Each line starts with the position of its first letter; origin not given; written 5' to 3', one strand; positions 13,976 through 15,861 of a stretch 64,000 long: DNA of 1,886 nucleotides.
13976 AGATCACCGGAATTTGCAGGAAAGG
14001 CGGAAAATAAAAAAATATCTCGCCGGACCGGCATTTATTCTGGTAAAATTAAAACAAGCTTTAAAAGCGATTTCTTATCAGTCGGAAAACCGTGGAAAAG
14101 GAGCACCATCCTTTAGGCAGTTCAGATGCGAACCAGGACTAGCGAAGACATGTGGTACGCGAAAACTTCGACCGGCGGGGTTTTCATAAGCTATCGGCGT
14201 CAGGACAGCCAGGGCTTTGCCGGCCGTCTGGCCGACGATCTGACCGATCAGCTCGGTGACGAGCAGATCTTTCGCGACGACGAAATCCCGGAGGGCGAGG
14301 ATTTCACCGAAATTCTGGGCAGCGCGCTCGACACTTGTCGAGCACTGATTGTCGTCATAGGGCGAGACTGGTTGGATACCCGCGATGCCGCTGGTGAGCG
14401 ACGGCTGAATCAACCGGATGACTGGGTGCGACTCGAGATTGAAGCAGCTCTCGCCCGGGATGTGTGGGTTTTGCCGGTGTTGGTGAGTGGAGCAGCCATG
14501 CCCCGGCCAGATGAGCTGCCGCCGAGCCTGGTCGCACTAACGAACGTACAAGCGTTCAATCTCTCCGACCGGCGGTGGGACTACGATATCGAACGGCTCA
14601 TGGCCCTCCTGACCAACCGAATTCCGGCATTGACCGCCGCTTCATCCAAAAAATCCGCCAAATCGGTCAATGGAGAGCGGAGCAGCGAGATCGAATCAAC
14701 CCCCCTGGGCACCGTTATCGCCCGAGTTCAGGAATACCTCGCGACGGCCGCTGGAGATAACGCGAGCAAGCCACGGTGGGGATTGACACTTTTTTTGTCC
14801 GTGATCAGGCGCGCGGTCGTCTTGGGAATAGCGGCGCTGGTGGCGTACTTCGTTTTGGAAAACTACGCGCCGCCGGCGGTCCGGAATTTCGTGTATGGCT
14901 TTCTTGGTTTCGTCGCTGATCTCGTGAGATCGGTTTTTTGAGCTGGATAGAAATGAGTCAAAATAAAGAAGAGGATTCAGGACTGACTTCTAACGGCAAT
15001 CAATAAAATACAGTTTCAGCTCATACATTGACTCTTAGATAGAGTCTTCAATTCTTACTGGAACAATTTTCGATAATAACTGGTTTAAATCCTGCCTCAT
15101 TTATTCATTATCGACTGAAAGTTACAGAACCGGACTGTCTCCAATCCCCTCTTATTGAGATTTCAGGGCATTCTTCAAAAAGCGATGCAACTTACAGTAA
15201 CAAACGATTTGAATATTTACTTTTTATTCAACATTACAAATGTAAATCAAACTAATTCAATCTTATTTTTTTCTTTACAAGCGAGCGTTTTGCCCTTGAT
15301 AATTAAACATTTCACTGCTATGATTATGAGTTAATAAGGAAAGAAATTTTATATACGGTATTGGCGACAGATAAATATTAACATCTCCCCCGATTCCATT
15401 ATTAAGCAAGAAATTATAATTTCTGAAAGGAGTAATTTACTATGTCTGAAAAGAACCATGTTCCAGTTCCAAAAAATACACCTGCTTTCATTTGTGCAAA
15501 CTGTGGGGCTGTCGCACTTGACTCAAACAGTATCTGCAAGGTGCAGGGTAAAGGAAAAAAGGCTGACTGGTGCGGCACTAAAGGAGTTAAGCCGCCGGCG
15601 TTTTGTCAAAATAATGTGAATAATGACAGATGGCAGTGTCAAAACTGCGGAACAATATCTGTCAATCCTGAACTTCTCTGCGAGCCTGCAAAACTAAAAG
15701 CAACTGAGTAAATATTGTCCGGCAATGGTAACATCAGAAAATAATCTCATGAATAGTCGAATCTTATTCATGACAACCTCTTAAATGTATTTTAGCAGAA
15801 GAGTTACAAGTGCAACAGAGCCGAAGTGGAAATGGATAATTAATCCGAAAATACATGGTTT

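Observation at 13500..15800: GC-rich TIR-domain/transmembrane protein embedded in an AT-rich non-coding island: candidate single-gene NADase defence or abortive-infection module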

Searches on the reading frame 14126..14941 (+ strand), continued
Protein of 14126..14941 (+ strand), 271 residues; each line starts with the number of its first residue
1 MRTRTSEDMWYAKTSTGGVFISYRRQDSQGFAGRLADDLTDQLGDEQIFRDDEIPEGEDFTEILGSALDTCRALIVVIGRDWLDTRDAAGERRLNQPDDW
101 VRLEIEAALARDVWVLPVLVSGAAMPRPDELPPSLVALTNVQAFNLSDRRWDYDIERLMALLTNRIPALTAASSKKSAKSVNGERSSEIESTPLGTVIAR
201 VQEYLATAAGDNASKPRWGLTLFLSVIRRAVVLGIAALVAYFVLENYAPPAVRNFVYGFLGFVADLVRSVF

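Call 48: search_dna_similar(query=window:14150-14941:+, collection=plasmids, mode=protein, max_evalue=0.001, max_rows=20)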
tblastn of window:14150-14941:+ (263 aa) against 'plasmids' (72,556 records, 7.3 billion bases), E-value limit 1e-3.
Records with a match: 6; places in all: 6; records where one place covers at least 80% of the query: 0.
Best place of each record, by identity: <60% 6.
By first word of the organism name: Streptomyces 4; Paraburkholderia 1; Rhodococcus 1.
By predicted mobility (MOB-suite, as given by PLSDB): non-mobilizable 5; mobilizable 1.
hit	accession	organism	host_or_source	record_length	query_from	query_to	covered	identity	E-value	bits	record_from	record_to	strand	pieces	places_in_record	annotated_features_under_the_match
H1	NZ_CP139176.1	Streptomyces sp. CL7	soild,microorganism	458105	10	160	57%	43.5%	1e-27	118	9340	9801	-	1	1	toll/interleukin-1 receptor domain-containing protein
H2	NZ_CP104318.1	Streptomyces angustmyceticus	whole organism,soil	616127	5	159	59%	36.5%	9e-20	96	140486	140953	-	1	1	toll/interleukin-1 receptor domain-containing protein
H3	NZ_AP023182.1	Paraburkholderia sp. PGU19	Physopelta gutta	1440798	11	160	57%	37.7%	4e-24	108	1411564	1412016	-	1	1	record has no annotation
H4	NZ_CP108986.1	Streptomyces sp. NBC_00724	-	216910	7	158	58%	36.5%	5e-20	96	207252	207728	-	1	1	toll/interleukin-1 receptor domain-containing protein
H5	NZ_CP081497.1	Streptomyces sp. BHT-5-2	whole organism,plant soil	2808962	11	161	57%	31.2%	1e-10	69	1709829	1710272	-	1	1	none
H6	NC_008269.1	Rhodococcus jostii RHA1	-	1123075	11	152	54%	30.4%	4e-6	76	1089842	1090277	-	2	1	record has no annotation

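Call 49: find_related_loci(query=A1, collection=viral_contigs, flank=6000)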
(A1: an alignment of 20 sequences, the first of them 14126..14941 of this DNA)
Query A1 (271 aa) in viral_contigs; peptide patterns used: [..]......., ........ (x = any residue, [..] = any of these).
34 stretches matched a pattern, but none encodes a relative of the query by tblastn (E <= 1e-3).

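Call 52: search_protein_families(library=padloc, alignment_id=A3, max_evalue=1e-8)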
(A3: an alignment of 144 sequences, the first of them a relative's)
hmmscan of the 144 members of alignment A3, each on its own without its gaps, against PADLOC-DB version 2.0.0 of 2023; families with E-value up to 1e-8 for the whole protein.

A. member 1, L004:4427-5221:+ (264 aa): 0 families

B. families by the number of members that match (of 144 scanned): 38 families (the first 25 are shown)
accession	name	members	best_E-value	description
PDLC04134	mad2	6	1.3e-27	mads_2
PDLC04135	mad3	3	4.2e-33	mads_3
PDLC03928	PsyrT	3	3.2e-20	-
PDLC00938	Cas3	3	9.3e-16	CRISPR-associated helicase Cas3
PDLC02855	DpdF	3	9.8e-16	DpdF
PDLC01252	Cas3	3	6.8e-15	CAS-I; effector_G3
PDLC02707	PbeA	3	2e-14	PbeA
PDLC01770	Cas3g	3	7.9e-14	-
PDLC02503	BrxHI|BrxHII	2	1.7e-24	BrxHI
PDLC02861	DpdF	2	1.5e-22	DpdF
PDLC02864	DpdF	2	7.2e-22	DpdF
PDLC02870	DpdF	2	4.4e-21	DpdF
PDLC03960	SngC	2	3.2e-19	-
PDLC02623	DrmD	2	5.5e-14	DrmD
PDLC02501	BrxHI|BrxHII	2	4.9e-12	BrxHI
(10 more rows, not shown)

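Call 53: search_protein_families(library=pfam, alignment_id=A3, max_evalue=0.00001)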
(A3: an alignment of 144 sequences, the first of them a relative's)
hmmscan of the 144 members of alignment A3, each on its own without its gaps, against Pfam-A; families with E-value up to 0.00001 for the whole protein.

A. member 1, L004:4427-5221:+ (264 aa): 1 family
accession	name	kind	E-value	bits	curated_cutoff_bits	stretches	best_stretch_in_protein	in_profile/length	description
PF01048.26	PNP_UDP_1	-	3.9e-33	115.2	25.1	1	28-257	3-226/233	Phosphorylase superfamily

B. families by the number of members that match (of 144 scanned): 137 families (the first 25 are shown)
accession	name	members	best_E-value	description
PF00990.26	GGDEF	6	8.8e-52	Diguanylate cyclase, GGDEF domain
PF01925.25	TauE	6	7.4e-47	Sulfite exporter TauE/SafE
PF13649.12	Methyltransf_25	6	2.6e-17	Methyltransferase domain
PF03600.22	CitMHS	5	3e-70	Citrate transporter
PF08241.18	Methyltransf_11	5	1.2e-16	Methyltransferase domain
PF00270.35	DEAD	4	1.6e-49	DEAD/DEAH box helicase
PF00271.37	Helicase_C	4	3.6e-33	Helicase conserved C-terminal domain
PF02080.26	TrkA_C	4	6.8e-18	TrkA-C domain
PF13489.12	Methyltransf_23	4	7e-13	Methyltransferase domain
PF13847.12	Methyltransf_31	4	4.6e-12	Methyltransferase domain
PF08242.18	Methyltransf_12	4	7.9e-12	Methyltransferase domain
PF00005.33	ABC_tran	3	1.4e-50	ABC transporter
PF11026.13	DUF2721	3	1.6e-34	Protein of unknown function (DUF2721)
PF01037.27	AsnC_trans_reg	3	3.7e-17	Lrp/AsnC ligand binding domain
PF13404.12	HTH_AsnC-type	3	5e-12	AsnC-type helix-turn-helix domain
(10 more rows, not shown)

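Call 74: fold_search(model_id=the predicted structure, library=viral)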
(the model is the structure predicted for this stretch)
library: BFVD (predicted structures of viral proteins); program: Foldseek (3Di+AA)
matches with E <= 10: 508; with E <= 0.001: 3
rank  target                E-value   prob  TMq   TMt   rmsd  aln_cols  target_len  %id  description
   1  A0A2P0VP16            5.7e-06  1.00  0.43  0.13  24.6       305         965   11  TIR/WD40 domain-containing protein [Tetraselmis virus 1]
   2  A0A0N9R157            1.4e-04  1.00  0.41  0.42  17.4       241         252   12  Toll-like receptor [Chrysochromulina ericina virus CeV-01B]
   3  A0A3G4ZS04            3.6e-04  1.00  0.36  0.51  19.6       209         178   14  Uncharacterized protein [Terrestrivirus sp.]
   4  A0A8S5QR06            2.7e-03  0.95  0.26  0.24  20.3       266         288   11  CMP/hydroxymethyl CMP hydrolase [Caudovirales sp. ctkvU4]
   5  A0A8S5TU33            3.1e-03  0.99  0.36  0.28  20.4       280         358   12  Deoxyribosyltransferase [Siphoviridae sp. ctYcY12]
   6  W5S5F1                4.5e-03  0.92  0.31  0.35  16.9       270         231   13  NAD-dependent epimerase/dehydratase [Pithovirus sibericum]
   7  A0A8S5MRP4            6.1e-03  0.99  0.40  0.35  16.3       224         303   11  CMP/hydroxymethyl CMP hydrolase [Siphoviridae sp. ctD6g5]
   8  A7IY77                1.0e-02  0.92  0.30  0.42   6.4       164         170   16  Gp6 [Corynebacterium phage P1201]
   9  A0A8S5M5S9            1.1e-02  0.99  0.33  0.54   5.5       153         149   12  Nucleoside 2-deoxyribosyltransferase [Podoviridae sp. ctaNW81]
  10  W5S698                1.2e-02  0.97  0.35  0.46   5.6       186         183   11  Uncharacterized protein [Pithovirus sibericum]
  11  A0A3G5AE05            1.3e-02  0.91  0.30  0.43  11.2       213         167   11  TIR domain-containing protein [Satyrvirus sp.]
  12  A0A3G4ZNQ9            1.4e-02  0.98  0.37  0.41  15.5       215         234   10  CD-NTase-associated protein 12/Pycsar effector protein TIR domain-containing protein [Terrestrivirus sp.]
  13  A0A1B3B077            1.4e-02  0.87  0.28  0.41   7.5       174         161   16  Deoxyuridine triphosphatase [Gordonia phage Ghobes]
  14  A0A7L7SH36            1.4e-02  0.99  0.35  0.57   5.1       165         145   15  Deoxyuridine triphosphatase [Gordonia phage Archimedes]
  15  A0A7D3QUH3            1.6e-02  0.95  0.29  0.36   6.3       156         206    7  Signal transduction response regulator protein receiver domain protein [Fadolivirus FV1/VV64]
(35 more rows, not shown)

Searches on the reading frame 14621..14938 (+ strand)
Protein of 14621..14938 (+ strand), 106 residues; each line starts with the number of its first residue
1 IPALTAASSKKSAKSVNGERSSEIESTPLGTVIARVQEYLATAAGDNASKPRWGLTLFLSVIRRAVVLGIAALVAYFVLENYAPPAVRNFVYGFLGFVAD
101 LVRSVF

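Call 87: search_protein_representatives(alignment_id=A4)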
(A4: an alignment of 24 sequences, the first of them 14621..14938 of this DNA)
Query: 24 sequences, 106 profile positions. Proteins with E-value up to 0.001 (for the whole library): 44; up to 1e-10: 16; up to 1e-30: 0. The best 44 are listed.
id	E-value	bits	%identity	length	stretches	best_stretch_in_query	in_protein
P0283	1.2e-25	105.8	-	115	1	1-100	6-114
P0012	4.1e-24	100.9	-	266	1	2-105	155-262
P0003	2.8e-20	88.6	-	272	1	4-105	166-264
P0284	4.7e-19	84.6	-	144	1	2-105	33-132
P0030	1.7e-17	79.6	-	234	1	34-104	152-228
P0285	2.5e-17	79.1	-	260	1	13-97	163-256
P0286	5.6e-17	78.0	-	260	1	14-104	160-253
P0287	3.8e-14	68.9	-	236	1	36-105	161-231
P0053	3.2e-13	65.9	-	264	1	1-105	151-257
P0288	3.6e-13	65.7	-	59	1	54-105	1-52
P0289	2.2e-11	60.0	-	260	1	21-105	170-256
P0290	2.7e-11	59.7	-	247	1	3-105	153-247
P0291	5.1e-11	58.8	-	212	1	1-105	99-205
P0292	6.2e-11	58.5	-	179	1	7-104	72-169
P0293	6.7e-11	58.4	-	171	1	17-105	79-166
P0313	5.1e-05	39.5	-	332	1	7-104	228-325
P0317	8.7e-05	38.8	-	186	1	35-104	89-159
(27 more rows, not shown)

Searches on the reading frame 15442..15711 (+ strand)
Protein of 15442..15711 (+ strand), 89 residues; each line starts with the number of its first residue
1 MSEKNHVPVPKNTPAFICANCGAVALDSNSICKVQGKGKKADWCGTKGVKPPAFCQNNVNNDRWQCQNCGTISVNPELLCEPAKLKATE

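Call 3: search_protein_families(library=pfam, proteins=[window:15442-15711:+], max_evalue=0.1)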
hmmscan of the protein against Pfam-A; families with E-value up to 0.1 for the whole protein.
window:15442-15711:+ (89 aa): 11 families
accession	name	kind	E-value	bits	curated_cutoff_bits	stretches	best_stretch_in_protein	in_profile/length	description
PF11781.13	Zn_ribbon_RRN7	-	0.0028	17.7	27.1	0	63-73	21-31/32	Zinc-finger of RNA-polymerase I-specific TFIIB, Rrn7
PF14803.11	Zn_ribbon_Nudix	-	0.0034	17.7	25.6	0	6-24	13-31/34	Nudix N-terminal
PF18073.7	Zn_ribbon_LapB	-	0.0036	17.4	25.7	0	64-71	1-8/28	Rubredoxin metal binding domain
PF10058.14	Zn_ribbon_10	-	0.01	16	24.2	0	13-23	20-52/54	ER junction formation factor lunapark, zinc ribbon finger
PF07754.17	HVO_2753_ZBP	-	0.017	15.3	33.2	0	12-45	13-46/46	Small zinc finger protein HVO_2753-like, Zn-binding pocket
PF21349.2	RUBY_RBDX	-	0.022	14.7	26.5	0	64-74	1-11/30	Rubrerythrin, rubredoxin-like domain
PF04032.22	Rpr2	-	0.04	14.6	29.3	0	2-70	32-90/90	RNAse P Rpr2/Rpp21/SNM1 subunit domain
PF05191.20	ADK_lid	-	0.045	14.1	26.6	0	63-72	1-10/36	Adenylate kinase, active site lid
PF16503.10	zn-ribbon_14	-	0.065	13.2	34.9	0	18-33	3-16/32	Zinc-ribbon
PF24258.1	DUF7459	-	0.075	13.7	27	1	51-73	3-26/105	Domain of unknown function (DUF7459)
PF08271.17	Zn_Ribbon_TF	-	0.076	13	29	0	16-24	20-28/43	TFIIB zinc-binding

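Call 4: search_protein_families(library=padloc, proteins=[window:15442-15711:+], max_evalue=0.1)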
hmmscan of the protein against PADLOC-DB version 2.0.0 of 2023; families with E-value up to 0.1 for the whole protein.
window:15442-15711:+ (89 aa): 0 families

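Call 15: find_homologous_proteins(query=window:15442-15711:+)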
Query window:15442-15711:+ (89 aa): 149 proteins with E <= 0.001 among 149 candidates; the best 120 are listed.
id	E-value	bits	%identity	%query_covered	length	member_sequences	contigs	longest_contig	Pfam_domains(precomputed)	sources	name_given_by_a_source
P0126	7.7e-49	181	90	100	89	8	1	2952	-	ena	-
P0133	6.0e-47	175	82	99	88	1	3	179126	-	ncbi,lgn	-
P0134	8.3e-45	168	82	99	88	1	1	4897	-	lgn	-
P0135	2.1e-44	167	80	100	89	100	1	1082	-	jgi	-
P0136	5.7e-44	166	78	100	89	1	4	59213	-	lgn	-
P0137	2.9e-43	163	76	100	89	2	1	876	-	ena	-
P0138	3.4e-43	163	79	100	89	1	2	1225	-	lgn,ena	-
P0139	7.6e-43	162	72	100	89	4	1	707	-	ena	-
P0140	8.6e-43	162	76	100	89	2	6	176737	-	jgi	jgi:uncharacterized OB-fold protein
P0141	7.3e-42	159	80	96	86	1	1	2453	-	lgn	-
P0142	1.1e-41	158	77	97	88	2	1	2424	-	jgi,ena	-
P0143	1.2e-41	158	76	100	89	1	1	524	-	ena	-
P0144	1.4e-41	158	75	100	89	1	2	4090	-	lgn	-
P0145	1.4e-41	158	74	100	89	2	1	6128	-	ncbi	-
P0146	1.8e-41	158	72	100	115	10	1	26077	-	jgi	jgi:predicted RNA-binding Zn-ribbon protein involved in translation (DUF1610 family)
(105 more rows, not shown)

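Call 16: find_encoding_contigs(protein=P0133, flank=7000, max_places=3)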
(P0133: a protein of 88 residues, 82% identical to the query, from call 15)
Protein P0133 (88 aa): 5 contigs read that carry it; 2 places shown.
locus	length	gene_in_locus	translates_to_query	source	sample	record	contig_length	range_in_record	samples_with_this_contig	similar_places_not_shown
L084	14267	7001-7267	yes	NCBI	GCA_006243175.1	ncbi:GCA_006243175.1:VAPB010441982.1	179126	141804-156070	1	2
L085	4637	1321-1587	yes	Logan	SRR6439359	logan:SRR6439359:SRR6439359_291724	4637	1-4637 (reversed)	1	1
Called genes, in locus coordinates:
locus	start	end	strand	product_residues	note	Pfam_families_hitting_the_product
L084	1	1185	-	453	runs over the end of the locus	PF13372:Alginate_exp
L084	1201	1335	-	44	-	-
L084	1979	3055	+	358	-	PF00226:DnaJ, PF01556:DnaJ_C, PF00684:DnaJ_CXXCXGXG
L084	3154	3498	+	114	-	PF00376:MerR, PF12728:HTH_17 (weak), PF13411:MerR_1, PF13591:MerR_2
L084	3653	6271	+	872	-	PF02861:Clp_N, PF23569:NBD_SMAX1, PF00004:AAA, PF17871:AAA_lid_9, PF07724:AAA_2, PF00004:AAA, PF07728:AAA_5, PF10431:ClpB_D2-small, +10 more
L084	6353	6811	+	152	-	PF00011:HSP20, PF17886:ArsA_HSP20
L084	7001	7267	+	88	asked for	-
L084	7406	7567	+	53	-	-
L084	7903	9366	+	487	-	PF00933:Glyco_hydro_3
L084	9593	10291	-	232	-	PF18912:DZR_2, PF00156:Pribosyltran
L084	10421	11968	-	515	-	PF01676:Metalloenzyme, PF06415:iPGM_N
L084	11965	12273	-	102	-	PF07238:PilZ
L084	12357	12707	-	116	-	PF02261:Asp_decarbox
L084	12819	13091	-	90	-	PF02686:GatC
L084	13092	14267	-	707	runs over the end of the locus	PF00580:UvrD-helicase, PF13245:AAA_19, PF13604:AAA_30 (faint), PF01443:Viral_helicase1 (faint), PF13361:UvrD_C, PF13538:UvrD_C_2, PF21196:PcrA_UvrD_tudor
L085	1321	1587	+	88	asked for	-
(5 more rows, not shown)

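Call 17: find_encoding_contigs(protein=P0140, flank=7000, max_places=3)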
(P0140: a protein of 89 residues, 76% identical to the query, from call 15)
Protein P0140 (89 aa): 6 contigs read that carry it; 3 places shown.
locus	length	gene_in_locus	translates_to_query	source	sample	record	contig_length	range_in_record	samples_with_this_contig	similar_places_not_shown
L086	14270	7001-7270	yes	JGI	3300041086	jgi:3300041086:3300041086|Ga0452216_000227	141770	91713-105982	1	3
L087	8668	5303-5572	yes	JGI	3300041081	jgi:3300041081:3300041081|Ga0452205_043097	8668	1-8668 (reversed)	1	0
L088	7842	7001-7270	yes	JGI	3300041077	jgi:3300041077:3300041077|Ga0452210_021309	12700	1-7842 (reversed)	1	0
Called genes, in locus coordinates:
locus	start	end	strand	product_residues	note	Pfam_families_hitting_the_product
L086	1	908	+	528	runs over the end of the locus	PF00115:COX1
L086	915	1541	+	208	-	PF00510:COX3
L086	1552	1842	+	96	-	PF03626:COX4_pro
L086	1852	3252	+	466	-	PF02790:COX2_TM, PF00116:COX2, PF13442:Cytochrome_CBB3 (faint), PF00034:Cytochrom_C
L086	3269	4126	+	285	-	PF01040:UbiA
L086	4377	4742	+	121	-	-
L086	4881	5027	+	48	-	-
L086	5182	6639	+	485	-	PF03979:Sigma70_r1_1, PF04542:Sigma70_r2, PF04539:Sigma70_r3, PF04545:Sigma70_r4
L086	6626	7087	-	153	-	-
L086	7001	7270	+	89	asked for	-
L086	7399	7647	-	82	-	PF01541:GIY-YIG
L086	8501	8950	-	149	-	PF01668:SmpB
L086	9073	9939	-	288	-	PF03705:CheR_N (faint), PF01739:CheR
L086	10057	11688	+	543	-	PF19864:Radical_SAM_N2, PF04055:Radical_SAM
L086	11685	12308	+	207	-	PF01810:LysE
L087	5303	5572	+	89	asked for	-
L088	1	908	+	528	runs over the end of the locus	PF00115:COX1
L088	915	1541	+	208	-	PF00510:COX3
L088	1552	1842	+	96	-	PF03626:COX4_pro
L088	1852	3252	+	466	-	PF02790:COX2_TM, PF00116:COX2, PF13442:Cytochrome_CBB3 (faint), PF00034:Cytochrom_C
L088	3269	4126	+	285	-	PF01040:UbiA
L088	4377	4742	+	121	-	-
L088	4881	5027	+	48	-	-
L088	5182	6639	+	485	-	PF03979:Sigma70_r1_1, PF04542:Sigma70_r2, PF04539:Sigma70_r3, PF04545:Sigma70_r4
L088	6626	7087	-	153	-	-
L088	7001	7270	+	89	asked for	-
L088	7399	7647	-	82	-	PF01541:GIY-YIG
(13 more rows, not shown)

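Call 23: search_protein_families(library=ncbifam, proteins=[window:15442-15711:+], max_evalue=0.1)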
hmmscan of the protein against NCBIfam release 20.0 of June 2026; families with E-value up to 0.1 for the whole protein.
window:15442-15711:+ (89 aa): 4 families
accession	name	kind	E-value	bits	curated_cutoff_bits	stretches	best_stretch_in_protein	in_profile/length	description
TIGR03831.1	YgiT_finger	domain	0.0001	22.5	20.2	1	9-27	26-44/46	YgiT-type zinc finger protein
NF050000.1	IS1_IS1595_Zn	domain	0.0043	17.6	28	0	61-71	19-29/34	IS1/IS1595 family N-terminal zinc-binding domain-containing protein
NF048018.1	IS256_N_4Cys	domain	0.0045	17.6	27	0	62-70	20-28/31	transposase-like zinc-binding domain-containing protein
NF011481.0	PRK14890.1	equivalog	0.0054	16.7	61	1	12-48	24-60/61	putative Zn-ribbon RNA-binding protein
